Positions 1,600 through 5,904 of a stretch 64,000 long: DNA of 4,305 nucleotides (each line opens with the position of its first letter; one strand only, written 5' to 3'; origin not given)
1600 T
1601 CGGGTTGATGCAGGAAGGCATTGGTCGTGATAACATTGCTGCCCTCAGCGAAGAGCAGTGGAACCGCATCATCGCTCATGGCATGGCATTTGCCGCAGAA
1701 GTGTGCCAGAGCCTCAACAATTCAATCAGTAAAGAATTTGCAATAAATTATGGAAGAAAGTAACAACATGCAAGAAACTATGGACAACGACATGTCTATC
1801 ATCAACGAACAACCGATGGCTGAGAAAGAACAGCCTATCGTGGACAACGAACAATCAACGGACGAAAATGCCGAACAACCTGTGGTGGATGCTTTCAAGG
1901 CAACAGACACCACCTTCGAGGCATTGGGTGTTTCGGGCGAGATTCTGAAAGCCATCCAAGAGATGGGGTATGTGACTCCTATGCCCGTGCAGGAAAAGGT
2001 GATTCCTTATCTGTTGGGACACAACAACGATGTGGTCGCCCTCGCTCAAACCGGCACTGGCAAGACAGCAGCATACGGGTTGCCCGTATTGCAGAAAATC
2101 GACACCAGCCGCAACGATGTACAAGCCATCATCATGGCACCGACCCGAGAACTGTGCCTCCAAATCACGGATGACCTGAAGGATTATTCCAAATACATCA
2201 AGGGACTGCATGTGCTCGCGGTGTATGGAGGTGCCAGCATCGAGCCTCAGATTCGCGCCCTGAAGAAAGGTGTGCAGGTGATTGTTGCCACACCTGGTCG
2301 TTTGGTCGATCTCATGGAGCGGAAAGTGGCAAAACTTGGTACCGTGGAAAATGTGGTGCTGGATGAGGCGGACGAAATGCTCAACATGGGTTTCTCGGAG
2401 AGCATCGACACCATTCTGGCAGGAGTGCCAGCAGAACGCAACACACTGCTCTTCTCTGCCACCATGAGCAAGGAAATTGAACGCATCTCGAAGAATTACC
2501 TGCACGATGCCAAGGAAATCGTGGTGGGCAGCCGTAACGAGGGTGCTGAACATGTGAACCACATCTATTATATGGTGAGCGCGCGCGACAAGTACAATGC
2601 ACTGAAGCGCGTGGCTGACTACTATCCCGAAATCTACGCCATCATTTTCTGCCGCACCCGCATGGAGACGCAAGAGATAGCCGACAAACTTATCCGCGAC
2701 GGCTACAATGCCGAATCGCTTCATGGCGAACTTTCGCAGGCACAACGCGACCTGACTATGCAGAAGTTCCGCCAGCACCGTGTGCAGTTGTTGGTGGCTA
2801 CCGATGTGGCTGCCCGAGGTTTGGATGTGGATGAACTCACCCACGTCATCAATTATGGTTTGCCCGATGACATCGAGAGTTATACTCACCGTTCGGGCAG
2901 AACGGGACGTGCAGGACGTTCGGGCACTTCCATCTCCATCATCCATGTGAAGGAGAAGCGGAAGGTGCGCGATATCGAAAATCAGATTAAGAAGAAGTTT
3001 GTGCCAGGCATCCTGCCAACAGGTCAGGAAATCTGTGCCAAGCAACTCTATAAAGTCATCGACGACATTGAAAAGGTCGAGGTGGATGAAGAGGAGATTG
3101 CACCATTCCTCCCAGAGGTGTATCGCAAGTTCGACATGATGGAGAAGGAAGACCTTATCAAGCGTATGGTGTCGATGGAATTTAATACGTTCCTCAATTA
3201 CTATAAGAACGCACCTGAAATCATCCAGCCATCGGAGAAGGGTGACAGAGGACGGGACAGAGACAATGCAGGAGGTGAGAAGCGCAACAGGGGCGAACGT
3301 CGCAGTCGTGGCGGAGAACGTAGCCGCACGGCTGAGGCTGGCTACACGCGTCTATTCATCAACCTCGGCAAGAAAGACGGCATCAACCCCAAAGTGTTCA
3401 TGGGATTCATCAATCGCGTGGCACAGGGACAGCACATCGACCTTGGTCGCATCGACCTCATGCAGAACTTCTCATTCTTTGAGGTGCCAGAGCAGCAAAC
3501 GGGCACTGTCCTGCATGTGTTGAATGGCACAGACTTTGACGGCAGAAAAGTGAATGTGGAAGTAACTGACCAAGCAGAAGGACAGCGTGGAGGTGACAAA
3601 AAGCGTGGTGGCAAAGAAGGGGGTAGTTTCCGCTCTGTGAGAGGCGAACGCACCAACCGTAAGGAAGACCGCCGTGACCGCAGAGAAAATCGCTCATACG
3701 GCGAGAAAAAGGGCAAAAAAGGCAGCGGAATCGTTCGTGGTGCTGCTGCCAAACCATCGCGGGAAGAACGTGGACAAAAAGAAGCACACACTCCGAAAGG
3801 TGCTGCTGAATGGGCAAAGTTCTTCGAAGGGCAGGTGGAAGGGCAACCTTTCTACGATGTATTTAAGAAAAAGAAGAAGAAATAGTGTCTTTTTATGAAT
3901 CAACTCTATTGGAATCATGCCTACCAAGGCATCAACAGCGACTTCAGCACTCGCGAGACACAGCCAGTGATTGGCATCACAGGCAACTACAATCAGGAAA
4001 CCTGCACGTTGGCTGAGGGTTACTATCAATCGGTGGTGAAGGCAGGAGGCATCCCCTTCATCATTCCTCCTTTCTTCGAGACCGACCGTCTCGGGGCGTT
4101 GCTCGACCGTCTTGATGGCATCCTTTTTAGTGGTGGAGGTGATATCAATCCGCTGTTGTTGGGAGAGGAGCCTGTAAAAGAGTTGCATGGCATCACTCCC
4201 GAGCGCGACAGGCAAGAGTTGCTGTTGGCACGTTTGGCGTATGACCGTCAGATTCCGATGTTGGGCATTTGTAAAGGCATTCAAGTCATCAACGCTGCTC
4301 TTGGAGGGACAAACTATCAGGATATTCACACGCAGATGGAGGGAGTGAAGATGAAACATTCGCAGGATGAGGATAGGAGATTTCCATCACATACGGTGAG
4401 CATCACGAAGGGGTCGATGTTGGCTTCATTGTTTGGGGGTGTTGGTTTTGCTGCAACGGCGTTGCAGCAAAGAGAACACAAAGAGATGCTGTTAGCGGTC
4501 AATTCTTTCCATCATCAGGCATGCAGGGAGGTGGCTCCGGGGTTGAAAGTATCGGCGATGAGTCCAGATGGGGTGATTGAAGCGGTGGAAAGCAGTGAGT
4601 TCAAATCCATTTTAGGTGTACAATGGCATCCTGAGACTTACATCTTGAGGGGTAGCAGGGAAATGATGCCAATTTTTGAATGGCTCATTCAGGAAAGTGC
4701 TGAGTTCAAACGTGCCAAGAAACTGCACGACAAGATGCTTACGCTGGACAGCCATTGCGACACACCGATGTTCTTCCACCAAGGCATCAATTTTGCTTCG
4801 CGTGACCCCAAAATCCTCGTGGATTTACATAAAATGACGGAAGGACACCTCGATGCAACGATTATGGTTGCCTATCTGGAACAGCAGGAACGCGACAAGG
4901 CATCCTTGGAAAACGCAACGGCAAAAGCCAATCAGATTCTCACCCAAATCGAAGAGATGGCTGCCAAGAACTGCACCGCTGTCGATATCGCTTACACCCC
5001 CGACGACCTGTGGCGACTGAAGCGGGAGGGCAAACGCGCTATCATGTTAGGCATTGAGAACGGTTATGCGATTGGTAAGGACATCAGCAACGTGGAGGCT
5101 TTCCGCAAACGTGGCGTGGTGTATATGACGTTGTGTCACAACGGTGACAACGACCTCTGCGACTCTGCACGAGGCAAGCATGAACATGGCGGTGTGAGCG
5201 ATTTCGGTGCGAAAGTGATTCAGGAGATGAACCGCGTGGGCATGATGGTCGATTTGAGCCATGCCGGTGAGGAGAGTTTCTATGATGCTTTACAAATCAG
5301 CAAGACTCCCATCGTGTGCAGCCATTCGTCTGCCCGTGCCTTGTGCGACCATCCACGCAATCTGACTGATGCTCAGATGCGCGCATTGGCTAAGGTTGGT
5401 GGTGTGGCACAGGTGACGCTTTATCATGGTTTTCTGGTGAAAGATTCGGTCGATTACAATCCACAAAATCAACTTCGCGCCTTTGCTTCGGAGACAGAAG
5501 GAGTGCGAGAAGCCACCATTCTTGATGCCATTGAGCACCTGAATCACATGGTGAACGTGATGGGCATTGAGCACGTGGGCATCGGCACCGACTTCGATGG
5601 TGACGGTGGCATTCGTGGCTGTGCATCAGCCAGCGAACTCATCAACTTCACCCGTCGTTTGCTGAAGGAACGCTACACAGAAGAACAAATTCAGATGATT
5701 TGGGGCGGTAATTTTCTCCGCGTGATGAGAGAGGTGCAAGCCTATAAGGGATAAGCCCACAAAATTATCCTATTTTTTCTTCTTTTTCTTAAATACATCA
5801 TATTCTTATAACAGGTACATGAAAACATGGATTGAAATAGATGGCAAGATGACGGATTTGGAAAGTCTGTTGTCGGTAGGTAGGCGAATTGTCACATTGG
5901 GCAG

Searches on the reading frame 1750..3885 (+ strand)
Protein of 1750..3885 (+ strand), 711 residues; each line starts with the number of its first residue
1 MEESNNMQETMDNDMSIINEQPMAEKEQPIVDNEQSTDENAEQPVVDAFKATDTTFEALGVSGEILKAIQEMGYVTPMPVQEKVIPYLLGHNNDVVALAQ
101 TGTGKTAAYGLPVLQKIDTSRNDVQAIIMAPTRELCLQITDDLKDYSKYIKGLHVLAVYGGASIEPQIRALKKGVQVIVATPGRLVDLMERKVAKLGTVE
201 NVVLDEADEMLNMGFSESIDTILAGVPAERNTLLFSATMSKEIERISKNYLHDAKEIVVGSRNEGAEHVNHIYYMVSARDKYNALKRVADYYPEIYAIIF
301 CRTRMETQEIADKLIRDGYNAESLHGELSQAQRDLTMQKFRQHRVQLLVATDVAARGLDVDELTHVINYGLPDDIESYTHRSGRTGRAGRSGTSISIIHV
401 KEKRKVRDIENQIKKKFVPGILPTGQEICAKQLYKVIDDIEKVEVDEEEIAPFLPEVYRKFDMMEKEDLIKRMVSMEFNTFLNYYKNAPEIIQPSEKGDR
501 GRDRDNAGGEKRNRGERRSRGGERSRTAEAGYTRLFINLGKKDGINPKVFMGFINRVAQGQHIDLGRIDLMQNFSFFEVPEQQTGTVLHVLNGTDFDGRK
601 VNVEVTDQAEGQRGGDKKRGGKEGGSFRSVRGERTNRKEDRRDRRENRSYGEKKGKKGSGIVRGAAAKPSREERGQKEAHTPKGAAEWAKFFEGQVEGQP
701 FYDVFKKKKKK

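Call 75: search_protein_families(library=pfam, proteins=[window:1750-3885:+], max_evalue=0.0001)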
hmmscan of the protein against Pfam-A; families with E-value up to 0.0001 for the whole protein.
window:1750-3885:+ (711 aa): 4 families
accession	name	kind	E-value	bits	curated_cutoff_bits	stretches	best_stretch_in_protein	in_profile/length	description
PF00270.35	DEAD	-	3e-48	164.1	26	1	79-246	2-167/167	DEAD/DEAH box helicase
PF00271.37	Helicase_C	-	2.6e-30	105.3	23.5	1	285-389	6-110/110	Helicase conserved C-terminal domain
PF03880.21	DbpA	-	1.4e-20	73.5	25.6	1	534-604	1-71/72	DbpA RNA binding domain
PF04851.21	ResIII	-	3.7e-05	24.1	22.5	0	79-238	6-161/164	Type III restriction enzyme, res subunit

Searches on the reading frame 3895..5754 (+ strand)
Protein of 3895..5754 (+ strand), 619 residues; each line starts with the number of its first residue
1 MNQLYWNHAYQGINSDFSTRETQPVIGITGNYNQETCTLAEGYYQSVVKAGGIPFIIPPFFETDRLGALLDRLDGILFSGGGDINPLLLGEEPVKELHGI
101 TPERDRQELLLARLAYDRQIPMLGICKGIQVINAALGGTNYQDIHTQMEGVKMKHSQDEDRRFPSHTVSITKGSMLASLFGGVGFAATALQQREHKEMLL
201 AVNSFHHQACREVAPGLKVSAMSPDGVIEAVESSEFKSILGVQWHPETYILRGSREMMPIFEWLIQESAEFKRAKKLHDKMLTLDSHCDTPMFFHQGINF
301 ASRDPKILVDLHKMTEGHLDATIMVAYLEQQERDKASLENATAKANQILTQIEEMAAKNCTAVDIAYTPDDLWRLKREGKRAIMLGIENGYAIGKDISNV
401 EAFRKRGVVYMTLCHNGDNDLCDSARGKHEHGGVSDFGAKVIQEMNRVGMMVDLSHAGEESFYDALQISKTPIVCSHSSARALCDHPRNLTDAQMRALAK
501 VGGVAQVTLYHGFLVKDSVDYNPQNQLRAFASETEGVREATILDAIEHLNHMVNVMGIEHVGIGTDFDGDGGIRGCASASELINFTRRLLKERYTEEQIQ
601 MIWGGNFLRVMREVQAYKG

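Call 75: search_protein_families(library=pfam, proteins=[window:3895-5754:+], max_evalue=0.0001)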
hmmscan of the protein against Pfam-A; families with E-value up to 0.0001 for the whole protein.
window:3895-5754:+ (619 aa): 3 families
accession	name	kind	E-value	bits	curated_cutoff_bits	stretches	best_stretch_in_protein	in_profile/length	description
PF01244.27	Peptidase_M19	-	2.4e-100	336.3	26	1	277-613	2-319/319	Membrane dipeptidase (Peptidase family M19)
PF07722.19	Peptidase_C26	-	1.4e-62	211.8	20.5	1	24-247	1-219/219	Peptidase C26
PF00117.34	GATase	-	2.5e-15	57.1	22.8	1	107-255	60-180/190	Glutamine amidotransferase class-I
